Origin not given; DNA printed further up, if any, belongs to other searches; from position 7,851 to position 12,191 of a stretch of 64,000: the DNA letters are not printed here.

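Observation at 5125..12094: Single-module NRPS (C-A-T-SDR) in one operon with pabA and a pabB-pabC fusion: candidate orphan 4-aminobenzoate-derived product locus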

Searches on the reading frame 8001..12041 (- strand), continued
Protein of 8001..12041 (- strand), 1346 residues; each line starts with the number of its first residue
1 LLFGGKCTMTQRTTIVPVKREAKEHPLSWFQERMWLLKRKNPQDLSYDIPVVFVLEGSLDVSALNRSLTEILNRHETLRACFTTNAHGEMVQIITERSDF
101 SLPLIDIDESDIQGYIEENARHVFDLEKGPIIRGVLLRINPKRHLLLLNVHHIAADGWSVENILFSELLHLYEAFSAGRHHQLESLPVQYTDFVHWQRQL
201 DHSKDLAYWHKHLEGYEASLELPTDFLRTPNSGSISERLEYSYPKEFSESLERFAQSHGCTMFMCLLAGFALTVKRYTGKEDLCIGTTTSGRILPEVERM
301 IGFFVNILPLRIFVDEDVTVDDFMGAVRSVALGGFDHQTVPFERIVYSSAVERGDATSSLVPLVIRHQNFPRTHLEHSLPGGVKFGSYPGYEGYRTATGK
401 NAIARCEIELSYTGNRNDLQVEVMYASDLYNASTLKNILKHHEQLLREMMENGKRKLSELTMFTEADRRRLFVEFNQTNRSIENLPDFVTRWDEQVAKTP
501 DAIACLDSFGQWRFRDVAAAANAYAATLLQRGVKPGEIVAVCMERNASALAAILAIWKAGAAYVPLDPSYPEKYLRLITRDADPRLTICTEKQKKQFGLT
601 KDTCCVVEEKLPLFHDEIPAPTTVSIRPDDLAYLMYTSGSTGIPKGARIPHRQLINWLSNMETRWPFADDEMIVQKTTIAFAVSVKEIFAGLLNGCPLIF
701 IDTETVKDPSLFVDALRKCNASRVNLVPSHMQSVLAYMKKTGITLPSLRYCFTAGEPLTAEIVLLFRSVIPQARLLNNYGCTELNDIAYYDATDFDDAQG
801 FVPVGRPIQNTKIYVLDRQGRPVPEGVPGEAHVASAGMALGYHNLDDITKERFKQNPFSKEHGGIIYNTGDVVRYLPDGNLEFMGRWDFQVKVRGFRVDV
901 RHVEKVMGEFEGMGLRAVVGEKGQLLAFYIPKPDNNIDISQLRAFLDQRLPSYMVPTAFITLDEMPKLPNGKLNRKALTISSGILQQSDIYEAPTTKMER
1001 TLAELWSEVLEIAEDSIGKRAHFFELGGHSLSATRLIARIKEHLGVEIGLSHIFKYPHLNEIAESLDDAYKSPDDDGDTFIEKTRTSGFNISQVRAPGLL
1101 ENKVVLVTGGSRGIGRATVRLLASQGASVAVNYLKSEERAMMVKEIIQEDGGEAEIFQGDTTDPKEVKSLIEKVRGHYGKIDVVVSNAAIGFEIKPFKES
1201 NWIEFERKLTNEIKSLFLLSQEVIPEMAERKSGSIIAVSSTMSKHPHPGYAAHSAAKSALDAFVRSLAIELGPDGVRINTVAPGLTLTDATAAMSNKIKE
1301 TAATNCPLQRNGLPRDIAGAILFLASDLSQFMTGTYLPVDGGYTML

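Call 15: find_encoding_contigs(protein=P0099, flank=10000, max_places=2)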
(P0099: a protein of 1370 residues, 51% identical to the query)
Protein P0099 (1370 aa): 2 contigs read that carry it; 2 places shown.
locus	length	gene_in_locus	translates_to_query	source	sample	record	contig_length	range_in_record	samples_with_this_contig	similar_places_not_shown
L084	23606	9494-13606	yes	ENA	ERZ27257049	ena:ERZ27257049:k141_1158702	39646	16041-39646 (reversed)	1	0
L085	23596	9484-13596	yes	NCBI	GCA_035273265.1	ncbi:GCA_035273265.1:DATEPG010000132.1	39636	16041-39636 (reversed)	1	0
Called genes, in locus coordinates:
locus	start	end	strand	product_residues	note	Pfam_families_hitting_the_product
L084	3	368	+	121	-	?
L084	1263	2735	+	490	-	PF01266:DAO (faint), PF01494:FAD_binding_3, PF21274:Rng_hyd_C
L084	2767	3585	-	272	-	PF00165:HTH_AraC (weak), PF12833:HTH_18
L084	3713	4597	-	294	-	PF04542:Sigma70_r2, PF08281:Sigma70_r4_2, PF04545:Sigma70_r4 (weak), PF12680:SnoaL_2 (faint)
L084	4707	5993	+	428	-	PF01266:DAO (faint), PF07992:Pyr_redox_2, PF13450:NAD_binding_8 (faint), PF13454:NAD_binding_9 (faint), PF00070:Pyr_redox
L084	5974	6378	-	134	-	-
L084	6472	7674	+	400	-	-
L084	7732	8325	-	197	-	PF06941:NT5C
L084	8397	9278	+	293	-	PF00126:HTH_1, PF03466:LysR_substrate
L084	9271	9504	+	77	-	-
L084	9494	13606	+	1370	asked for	PF00668:Condensation, PF00501:AMP-binding, PF00550:PP-binding, PF00106:adh_short, PF08659:KR, PF13561:adh_short_C2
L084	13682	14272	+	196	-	PF00117:GATase, PF07722:Peptidase_C26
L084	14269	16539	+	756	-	PF04715:, PF00425:Chorismate_bind, PF01063:Aminotran_4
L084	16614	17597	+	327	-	PF00089:Trypsin (weak)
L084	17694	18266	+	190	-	-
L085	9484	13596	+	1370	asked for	PF00668:Condensation, PF00501:AMP-binding, PF00550:PP-binding, PF00106:adh_short, PF08659:KR, PF13561:adh_short_C2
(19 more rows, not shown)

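Call 58: find_encoding_contigs(protein=P0004, flank=8000, max_places=1)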
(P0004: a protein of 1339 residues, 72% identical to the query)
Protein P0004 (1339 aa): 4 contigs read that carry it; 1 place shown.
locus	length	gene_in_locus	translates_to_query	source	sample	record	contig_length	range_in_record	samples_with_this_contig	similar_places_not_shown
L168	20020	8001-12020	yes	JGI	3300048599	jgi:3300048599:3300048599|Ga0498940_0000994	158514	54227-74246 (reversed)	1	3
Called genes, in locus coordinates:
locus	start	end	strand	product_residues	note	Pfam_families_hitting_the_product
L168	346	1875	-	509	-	-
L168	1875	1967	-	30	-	-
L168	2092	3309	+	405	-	-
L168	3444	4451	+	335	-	-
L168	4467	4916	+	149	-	-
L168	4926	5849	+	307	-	PF01073:3Beta_HSD, PF01370:Epimerase, PF02719:Polysacc_synt_2, PF04321:RmlD_sub_bind, PF05368:NmrA, PF07993:NAD_binding_4 (faint), PF16363:GDP_Man_Dehyd, PF13460:NAD_binding_10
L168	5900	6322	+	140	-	-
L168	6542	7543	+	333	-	PF00044:Gp_dh_N, PF02800:Gp_dh_C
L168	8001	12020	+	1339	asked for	PF00668:Condensation, PF00501:AMP-binding, PF00550:PP-binding, PF00106:adh_short, PF08659:KR, PF13561:adh_short_C2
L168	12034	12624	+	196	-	PF00117:GATase, PF07722:Peptidase_C26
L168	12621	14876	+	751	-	PF04715:, PF00425:Chorismate_bind, PF01063:Aminotran_4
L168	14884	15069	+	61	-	-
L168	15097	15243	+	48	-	-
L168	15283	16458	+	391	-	PF07690:MFS_1, PF00083:Sugar_tr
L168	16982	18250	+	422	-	PF13609:Porin_4 (weak)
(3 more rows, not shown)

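Call 59: find_encoding_contigs(protein=P0002, flank=8000, max_places=1)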
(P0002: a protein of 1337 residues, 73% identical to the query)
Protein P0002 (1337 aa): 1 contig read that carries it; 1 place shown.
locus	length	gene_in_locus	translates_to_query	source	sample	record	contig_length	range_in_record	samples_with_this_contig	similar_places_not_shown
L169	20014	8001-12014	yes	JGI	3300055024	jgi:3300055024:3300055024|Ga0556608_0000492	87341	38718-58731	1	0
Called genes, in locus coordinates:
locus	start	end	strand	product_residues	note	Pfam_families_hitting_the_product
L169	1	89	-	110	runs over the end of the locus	PF01906:YbjQ_1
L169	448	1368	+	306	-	-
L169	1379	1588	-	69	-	-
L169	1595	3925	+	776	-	PF02515:CoA_transf_3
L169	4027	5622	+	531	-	PF00512:HisKA, PF02518:HATPase_c, PF00072:Response_reg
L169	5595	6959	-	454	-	PF01136:Peptidase_U32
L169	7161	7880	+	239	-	PF01988:VIT1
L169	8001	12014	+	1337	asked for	PF00668:Condensation, PF00501:AMP-binding, PF00550:PP-binding, PF00106:adh_short, PF08659:KR, PF13561:adh_short_C2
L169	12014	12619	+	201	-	PF00117:GATase, PF07722:Peptidase_C26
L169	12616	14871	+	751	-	PF04715:, PF00425:Chorismate_bind, PF01063:Aminotran_4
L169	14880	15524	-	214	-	PF22624:AASDHPPT_N, PF01648:ACPS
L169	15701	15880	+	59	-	-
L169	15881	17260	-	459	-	-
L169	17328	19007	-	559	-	PF17801:Melibiase_C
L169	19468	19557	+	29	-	-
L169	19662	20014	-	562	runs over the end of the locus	PF13620:CarboxypepD_reg (faint), PF09430:EMC7_beta-sandw (faint), PF10102:DUF2341, PF13385:Laminin_G_3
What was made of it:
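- An Sfp-type PPTase lies next to the cassette in L169 (call 59).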

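Call 60: find_encoding_contigs(protein=P0017, flank=8000, max_places=1)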
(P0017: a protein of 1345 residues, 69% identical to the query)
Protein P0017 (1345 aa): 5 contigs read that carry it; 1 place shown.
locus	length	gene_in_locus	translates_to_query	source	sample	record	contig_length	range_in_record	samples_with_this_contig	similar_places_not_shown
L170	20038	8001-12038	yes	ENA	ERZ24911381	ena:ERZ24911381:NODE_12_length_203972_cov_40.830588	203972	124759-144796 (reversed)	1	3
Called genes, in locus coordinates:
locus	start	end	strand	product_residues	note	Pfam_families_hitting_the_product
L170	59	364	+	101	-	PF21983:NikA-like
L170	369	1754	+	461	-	PF03432:Relaxase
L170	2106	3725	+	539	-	PF00239:Resolvase, PF07508:Recombinase, PF13408:Zn_ribbon_recom, PF14287:DUF4368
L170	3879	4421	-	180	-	PF13424:TPR_12 (faint), PF00515:TPR_1 (faint), PF07719:TPR_2 (faint), PF13176:TPR_7 (faint), PF13181:TPR_8 (faint), PF13428:TPR_14 (faint), PF13414:TPR_11 (faint), PF14559:TPR_19 (faint)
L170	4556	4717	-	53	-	-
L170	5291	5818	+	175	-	PF05198:IF3_N, PF00707:IF3_C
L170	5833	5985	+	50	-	PF03060:NMO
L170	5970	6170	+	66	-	-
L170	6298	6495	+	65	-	PF00313:CSD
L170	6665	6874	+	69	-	PF13451:zf_Tbcl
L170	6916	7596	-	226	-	PF07947:YhhN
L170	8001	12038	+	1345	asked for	PF00668:Condensation, PF00501:AMP-binding, PF00550:PP-binding, PF00106:adh_short, PF08659:KR, PF13561:adh_short_C2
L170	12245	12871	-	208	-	-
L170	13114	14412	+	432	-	PF00404:Dockerin_1, PF17996:CE2_N, PF00657:Lipase_GDSL, PF13472:Lipase_GDSL_2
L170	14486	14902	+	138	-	PF15601:Imm70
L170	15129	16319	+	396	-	PF12242:Eno-Rase_NADH_b, PF12241:Enoyl_reductase, PF07055:Eno-Rase_FAD_bd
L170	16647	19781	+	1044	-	PF05406:WGR, PF13569:DUF4132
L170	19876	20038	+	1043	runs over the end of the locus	PF05406:WGR, PF13569:DUF4132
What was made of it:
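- Close relatives carry the NRPS without pab genes (L170, call 60).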
